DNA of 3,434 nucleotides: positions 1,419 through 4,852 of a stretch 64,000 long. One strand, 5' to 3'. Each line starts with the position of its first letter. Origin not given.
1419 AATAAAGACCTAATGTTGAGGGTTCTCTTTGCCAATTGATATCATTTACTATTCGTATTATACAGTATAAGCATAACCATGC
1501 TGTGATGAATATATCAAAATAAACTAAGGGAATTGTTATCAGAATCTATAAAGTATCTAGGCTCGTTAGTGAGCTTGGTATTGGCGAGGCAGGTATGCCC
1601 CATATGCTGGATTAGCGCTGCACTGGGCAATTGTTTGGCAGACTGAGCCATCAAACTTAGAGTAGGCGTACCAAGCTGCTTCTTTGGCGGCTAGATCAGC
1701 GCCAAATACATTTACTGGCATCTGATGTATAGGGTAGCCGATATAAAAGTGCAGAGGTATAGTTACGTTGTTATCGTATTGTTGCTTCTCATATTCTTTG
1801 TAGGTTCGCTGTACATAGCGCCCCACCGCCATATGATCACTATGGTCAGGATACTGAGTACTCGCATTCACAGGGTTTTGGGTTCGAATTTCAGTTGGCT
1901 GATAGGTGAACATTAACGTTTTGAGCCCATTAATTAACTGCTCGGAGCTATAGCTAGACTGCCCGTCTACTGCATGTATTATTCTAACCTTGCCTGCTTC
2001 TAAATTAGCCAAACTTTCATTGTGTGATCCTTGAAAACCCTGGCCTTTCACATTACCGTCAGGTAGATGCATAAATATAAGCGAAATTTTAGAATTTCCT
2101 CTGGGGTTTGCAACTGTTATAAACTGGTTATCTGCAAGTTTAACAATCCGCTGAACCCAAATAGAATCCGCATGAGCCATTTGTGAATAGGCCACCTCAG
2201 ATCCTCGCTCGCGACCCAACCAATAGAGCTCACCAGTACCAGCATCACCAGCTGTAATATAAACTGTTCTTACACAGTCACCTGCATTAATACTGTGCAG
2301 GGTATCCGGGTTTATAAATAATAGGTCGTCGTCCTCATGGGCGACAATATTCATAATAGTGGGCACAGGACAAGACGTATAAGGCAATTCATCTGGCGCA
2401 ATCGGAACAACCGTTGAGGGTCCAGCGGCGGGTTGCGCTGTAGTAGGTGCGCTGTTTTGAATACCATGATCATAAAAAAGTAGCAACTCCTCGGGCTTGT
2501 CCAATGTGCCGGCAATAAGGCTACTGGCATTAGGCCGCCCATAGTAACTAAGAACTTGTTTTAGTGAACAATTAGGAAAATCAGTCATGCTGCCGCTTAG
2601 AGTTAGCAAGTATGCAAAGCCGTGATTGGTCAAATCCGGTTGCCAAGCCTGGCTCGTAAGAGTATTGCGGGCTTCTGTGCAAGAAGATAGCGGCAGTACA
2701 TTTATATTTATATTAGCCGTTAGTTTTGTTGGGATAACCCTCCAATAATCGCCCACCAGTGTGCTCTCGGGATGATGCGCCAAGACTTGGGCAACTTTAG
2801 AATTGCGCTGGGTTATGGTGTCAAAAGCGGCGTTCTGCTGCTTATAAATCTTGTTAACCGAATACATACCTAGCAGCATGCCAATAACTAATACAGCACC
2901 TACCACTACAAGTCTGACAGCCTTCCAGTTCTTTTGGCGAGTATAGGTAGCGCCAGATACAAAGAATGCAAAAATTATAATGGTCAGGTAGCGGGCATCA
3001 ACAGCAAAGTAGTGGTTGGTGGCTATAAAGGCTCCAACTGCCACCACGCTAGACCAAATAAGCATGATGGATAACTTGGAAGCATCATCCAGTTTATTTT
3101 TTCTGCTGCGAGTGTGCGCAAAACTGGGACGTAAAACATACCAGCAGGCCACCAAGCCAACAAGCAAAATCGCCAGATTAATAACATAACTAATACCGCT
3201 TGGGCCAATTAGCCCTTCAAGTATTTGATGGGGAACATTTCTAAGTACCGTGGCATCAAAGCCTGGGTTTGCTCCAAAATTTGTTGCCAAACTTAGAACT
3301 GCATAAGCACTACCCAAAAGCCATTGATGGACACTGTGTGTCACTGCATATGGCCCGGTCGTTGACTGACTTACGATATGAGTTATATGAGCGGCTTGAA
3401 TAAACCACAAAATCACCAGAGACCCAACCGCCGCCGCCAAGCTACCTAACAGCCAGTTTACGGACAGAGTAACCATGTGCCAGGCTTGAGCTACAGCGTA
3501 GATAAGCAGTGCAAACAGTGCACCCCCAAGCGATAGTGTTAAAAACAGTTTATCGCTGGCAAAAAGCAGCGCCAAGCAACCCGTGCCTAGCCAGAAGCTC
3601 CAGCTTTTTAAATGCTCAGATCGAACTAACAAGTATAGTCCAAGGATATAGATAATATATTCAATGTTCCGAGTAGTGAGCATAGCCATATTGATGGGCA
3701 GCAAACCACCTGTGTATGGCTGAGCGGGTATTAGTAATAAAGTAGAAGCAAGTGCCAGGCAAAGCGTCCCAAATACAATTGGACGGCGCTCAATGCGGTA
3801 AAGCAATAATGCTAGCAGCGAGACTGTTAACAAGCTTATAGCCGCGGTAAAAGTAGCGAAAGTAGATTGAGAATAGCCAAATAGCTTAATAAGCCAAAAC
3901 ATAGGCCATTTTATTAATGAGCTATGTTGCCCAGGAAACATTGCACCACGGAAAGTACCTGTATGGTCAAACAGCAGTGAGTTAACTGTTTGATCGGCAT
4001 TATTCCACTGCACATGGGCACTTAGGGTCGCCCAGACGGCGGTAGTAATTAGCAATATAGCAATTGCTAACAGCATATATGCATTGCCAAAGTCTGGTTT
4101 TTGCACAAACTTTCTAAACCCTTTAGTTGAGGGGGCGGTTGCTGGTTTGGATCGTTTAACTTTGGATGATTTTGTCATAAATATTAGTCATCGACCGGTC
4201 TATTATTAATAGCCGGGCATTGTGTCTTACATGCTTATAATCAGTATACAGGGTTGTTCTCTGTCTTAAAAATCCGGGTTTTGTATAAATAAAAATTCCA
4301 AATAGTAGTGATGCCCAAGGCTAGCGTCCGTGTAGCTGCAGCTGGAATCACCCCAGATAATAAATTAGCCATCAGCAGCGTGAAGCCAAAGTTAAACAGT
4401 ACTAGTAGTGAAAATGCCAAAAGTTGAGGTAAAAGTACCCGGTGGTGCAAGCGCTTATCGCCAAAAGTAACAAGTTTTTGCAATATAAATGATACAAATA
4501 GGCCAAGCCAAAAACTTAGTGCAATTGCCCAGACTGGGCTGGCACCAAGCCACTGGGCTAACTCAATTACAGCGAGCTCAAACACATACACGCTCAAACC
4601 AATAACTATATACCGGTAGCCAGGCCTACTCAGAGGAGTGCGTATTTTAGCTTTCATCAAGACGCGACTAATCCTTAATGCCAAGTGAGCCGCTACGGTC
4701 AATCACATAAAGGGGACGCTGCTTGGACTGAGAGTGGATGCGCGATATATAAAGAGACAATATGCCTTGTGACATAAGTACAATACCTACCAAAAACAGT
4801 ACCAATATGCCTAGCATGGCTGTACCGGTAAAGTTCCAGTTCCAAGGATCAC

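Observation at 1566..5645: GtrB-like GT2 + GtrA + GT-C::PIG-L deacetylase fusion: a three-gene module that may add and then de-N-acetylate an amino sugar outside the membrane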

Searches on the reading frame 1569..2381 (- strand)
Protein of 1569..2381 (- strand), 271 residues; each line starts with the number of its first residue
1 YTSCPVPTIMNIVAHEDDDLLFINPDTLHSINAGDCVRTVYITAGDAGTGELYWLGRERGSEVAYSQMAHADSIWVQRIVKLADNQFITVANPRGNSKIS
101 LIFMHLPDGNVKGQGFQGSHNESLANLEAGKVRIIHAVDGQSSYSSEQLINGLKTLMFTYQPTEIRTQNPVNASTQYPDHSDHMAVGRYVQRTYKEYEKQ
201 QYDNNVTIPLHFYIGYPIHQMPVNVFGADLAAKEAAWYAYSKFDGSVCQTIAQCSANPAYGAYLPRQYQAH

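Call 56: search_solved_structures(query=A4, max_evalue=10, show_alignments=3)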
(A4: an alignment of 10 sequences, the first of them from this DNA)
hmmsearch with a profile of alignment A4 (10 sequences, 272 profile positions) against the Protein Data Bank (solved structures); distinct sequences matched with E-value up to 10: 6.
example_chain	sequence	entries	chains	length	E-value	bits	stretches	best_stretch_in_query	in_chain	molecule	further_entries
4xlg_A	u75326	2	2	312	0.22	13.9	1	166-255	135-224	Structure-specific endonuclease subunit SLX1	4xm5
2w82_A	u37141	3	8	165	0.38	13.1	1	153-237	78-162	ORF18 | Antirestriction protein ArdA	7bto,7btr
2ixd_A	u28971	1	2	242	0.45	12.9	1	147-239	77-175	LMBE-RELATED PROTEIN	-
1q7t_A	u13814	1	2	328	0.89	11.9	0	154-198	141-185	hypothetical protein Rv1170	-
4ewl_A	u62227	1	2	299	0.97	11.8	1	154-198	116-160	1D-myo-inositol 2-acetamido-2-deoxy-alpha-D-glucopyranoside deacetylase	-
1q74_A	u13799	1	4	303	1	11.8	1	154-198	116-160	1D-myo-inositol 2-acetamido-2-deoxy-alpha-D-glucopyranoside Deacetylase (MshB)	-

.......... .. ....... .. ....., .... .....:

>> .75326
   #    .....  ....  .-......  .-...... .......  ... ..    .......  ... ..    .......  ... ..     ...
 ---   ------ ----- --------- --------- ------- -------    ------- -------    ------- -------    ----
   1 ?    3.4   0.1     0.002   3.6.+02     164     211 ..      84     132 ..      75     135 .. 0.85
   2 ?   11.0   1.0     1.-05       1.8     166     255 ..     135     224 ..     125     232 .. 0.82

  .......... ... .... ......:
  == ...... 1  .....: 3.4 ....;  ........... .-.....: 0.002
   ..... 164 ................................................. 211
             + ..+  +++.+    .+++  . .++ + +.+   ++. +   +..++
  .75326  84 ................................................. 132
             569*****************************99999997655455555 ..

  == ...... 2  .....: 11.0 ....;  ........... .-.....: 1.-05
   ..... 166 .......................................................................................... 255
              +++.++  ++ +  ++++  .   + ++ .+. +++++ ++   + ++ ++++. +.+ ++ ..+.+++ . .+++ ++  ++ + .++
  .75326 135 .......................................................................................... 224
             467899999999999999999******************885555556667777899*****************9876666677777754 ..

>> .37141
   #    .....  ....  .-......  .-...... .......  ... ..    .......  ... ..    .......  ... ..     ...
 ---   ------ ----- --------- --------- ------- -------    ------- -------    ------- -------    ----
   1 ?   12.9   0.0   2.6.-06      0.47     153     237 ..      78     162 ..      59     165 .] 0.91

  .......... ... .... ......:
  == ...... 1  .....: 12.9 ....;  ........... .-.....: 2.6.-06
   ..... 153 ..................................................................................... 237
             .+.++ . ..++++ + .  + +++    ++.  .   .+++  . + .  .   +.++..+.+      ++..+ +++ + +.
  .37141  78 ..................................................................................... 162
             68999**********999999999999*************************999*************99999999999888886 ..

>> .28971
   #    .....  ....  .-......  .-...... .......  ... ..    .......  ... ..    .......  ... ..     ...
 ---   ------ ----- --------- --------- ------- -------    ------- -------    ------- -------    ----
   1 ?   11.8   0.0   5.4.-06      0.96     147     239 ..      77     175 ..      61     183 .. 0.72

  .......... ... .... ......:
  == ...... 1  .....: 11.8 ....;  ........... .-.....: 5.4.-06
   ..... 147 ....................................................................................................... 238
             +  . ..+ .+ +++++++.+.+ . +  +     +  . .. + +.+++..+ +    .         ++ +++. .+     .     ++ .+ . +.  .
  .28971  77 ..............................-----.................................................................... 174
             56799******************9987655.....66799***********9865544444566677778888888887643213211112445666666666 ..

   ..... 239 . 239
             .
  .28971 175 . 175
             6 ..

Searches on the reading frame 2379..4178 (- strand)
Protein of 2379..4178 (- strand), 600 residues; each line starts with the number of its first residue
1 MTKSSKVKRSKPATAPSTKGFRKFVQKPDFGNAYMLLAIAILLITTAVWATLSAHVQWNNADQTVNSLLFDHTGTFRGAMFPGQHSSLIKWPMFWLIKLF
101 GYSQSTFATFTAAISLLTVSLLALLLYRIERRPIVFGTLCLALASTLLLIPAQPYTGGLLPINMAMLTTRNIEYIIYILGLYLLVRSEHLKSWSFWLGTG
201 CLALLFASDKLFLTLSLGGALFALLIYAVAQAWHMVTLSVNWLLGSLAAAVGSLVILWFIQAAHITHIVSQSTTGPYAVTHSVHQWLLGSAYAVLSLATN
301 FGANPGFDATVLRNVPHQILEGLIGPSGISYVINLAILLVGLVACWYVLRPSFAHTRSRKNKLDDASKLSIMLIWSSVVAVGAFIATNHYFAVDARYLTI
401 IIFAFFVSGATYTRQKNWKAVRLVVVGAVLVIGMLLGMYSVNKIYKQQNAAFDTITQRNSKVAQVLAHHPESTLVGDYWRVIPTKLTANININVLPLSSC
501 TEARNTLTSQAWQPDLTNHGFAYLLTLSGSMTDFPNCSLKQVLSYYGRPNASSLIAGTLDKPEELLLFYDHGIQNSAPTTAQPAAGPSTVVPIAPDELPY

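Call 28: search_protein_representatives(protein=window:2379-4178:-)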
Query: 600 residues. Proteins with E-value up to 0.001 (for the whole library): 286; up to 1e-10: 232; up to 1e-30: 182. The best 150 are listed.
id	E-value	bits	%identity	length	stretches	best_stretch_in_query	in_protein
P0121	4.1e-167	573.5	47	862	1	19-600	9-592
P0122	2.3e-163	561.1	50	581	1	22-552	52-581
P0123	9.7e-163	559.1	47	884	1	23-599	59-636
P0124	1.9e-159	548.2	44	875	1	20-599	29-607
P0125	2.8e-159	547.7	45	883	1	4-598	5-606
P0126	3.1e-159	547.5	47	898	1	10-599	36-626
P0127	9.5e-156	536.0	47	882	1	17-598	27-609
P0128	2.8e-155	534.4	47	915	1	30-598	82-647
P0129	1.9e-153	528.4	43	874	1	25-598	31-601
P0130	1.2e-152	525.7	43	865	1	21-597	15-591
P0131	5.2e-152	523.6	44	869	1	21-599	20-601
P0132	1.0e-150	519.4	46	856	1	23-594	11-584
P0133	1.8e-150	518.6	47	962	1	38-592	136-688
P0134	2.4e-149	514.8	46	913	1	24-592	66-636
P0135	2.7e-149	514.7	47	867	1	27-584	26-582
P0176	6.1e-126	437.6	41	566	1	21-570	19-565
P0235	4.3e-82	292.8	38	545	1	33-579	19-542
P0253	2.9e-65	237.2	36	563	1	34-578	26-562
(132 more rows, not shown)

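Call 31: search_protein_families(library=pfam, alignment_id=A2, max_evalue=0.01)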
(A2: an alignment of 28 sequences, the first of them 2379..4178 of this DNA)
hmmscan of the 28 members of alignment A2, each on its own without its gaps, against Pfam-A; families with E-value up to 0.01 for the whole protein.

A. member 1, window:2379-4178:- (600 aa): 0 families

B. families by the number of members that match (of 28 scanned): 3 families
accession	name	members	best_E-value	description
PF02585.22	PIG-L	6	2.8e-12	GlcNAc-PI de-N-acetylase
PF04138.20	GtrA_DPMS_TM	1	6.2e-14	GtrA/DPMS, transmembrane domain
PF10277.15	Frag1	1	0.0024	Frag1/DRAM/Sfk1 family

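Call 81: find_encoding_contigs(protein=P0176, flank=6000, max_places=3)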
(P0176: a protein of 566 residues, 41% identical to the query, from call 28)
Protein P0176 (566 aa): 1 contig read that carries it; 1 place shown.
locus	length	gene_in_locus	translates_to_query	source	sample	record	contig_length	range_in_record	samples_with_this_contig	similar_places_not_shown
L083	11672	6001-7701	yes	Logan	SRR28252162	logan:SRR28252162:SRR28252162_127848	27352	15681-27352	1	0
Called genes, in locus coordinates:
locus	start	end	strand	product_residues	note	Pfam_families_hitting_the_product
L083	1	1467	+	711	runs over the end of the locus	-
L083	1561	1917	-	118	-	-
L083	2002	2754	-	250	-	PF01996:F420_ligase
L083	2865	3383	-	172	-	PF01872:RibD_C, PF00186:DHFR_1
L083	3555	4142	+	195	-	PF01068:DNA_ligase_A_M, PF09414:RNA_ligase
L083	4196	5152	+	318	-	PF00781:DAGK_cat (weak)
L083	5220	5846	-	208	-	PF01551:Peptidase_M23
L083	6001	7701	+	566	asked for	-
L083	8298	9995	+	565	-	PF15420:Abhydrolase_9_N, PF10081:Abhydrolase_9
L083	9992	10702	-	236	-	PF02517:Rce1-like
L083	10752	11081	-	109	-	-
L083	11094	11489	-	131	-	-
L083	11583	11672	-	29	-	?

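Call 82: find_encoding_contigs(protein=P0253, flank=6000, max_places=3)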
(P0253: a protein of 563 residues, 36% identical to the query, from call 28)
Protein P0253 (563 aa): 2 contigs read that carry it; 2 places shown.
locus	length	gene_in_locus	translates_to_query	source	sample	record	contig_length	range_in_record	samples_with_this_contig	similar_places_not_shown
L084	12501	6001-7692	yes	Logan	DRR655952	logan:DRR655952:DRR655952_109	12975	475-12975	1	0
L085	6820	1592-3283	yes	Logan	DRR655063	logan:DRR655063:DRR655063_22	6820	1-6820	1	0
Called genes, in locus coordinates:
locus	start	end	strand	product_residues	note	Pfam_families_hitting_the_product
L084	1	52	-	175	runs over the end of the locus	?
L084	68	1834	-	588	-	PF00549:Ligase_CoA, PF13607:Succ_CoA_lig, PF00285:Citrate_synt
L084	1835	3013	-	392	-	PF24948:Citrate_synth_N, PF16114:Citrate_bind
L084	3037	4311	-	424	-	PF01757:Acyl_transf_3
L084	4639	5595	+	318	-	PF00535:Glycos_transf_2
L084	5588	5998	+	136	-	PF04138:GtrA_DPMS_TM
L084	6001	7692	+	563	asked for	-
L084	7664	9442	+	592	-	-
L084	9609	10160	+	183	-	-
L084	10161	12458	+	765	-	-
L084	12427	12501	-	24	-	?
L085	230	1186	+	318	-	PF00535:Glycos_transf_2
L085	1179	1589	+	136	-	PF04138:GtrA_DPMS_TM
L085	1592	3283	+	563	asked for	-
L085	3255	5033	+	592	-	-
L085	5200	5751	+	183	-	-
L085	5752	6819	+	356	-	?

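Call 83: find_encoding_contigs(protein=P0235, flank=6000, max_places=3)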
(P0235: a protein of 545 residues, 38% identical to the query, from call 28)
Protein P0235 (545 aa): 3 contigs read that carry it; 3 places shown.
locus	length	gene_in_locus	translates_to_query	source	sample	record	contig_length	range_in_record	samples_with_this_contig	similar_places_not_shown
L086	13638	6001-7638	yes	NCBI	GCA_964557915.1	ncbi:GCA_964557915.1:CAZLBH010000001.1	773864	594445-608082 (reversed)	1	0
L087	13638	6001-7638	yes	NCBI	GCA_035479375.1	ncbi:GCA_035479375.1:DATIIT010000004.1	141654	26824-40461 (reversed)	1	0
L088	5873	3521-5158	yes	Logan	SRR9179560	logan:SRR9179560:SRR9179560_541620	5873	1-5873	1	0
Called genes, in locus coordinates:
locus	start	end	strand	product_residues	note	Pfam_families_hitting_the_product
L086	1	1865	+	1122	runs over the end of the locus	PF19815:DUF6298 (weak), PF19077:Big_13 (faint), PF12904:Collagen_bind_2 (faint), PF13750:Big_3_3 (faint), PF17957:Big_7, PF13385:Laminin_G_3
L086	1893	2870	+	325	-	PF00005:ABC_tran, PF13604:AAA_30 (weak), PF13304:AAA_21, PF13732:DrrA1-3_C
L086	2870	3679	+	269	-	PF01061:ABC2_membrane, PF12698:ABC2_membrane_3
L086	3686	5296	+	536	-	PF09587:PGA_cap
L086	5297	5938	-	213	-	PF04203:Sortase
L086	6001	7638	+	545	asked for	-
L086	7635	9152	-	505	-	PF00930:DPPIV_N (faint), PF23381:Beta-prop_IFT122_1st (faint), PF25174:Beta-prop_THOC3, PF26550:Tricorn_2nd, PF14583:Pectate_lyase22 (faint), PF26549:Tricorn_N, PF07676:PD40 (weak), PF26549:Tricorn_N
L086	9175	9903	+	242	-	PF02585:PIG-L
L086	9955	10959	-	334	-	PF27209:Rv3785_N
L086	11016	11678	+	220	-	PF06197:DUF998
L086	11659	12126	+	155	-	-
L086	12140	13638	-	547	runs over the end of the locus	PF01266:DAO (faint), PF03486:HI0933_like (weak), PF07992:Pyr_redox_2 (weak), PF12831:FAD_oxidored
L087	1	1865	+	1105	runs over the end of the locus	PF19815:DUF6298 (weak), PF19077:Big_13 (faint), PF12904:Collagen_bind_2 (faint), PF13750:Big_3_3 (faint), PF17957:Big_7, PF13385:Laminin_G_3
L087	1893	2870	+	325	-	PF00005:ABC_tran, PF13604:AAA_30 (weak), PF13304:AAA_21, PF13732:DrrA1-3_C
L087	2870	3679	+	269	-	PF01061:ABC2_membrane, PF12698:ABC2_membrane_3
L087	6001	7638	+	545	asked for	-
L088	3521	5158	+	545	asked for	-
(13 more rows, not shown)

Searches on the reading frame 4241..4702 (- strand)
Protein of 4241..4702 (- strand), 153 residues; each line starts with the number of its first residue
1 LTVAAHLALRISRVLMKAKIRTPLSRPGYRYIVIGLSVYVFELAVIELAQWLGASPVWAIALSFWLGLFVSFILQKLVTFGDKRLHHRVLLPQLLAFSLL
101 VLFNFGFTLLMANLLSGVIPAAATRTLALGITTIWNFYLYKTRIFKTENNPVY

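Call 3: search_protein_families(library=pfam, proteins=[window:4241-4702:-], max_evalue=0.1)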
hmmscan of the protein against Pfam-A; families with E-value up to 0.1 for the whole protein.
window:4241-4702:- (153 aa): 1 family
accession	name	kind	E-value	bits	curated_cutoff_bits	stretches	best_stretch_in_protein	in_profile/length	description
PF04138.20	GtrA_DPMS_TM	-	3.4e-13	50.2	26.1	1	30-145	1-117/117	GtrA/DPMS, transmembrane domain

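Call 4: search_protein_families(library=ncbifam, proteins=[window:4241-4702:-], max_evalue=0.1)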
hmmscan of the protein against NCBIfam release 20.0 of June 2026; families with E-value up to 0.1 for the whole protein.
window:4241-4702:- (153 aa): 0 families

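Call 69: search_solved_structures(query=window:4241-4702:-, max_evalue=1)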
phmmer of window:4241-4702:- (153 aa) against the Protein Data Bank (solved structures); distinct sequences matched with E-value up to 1: 0.
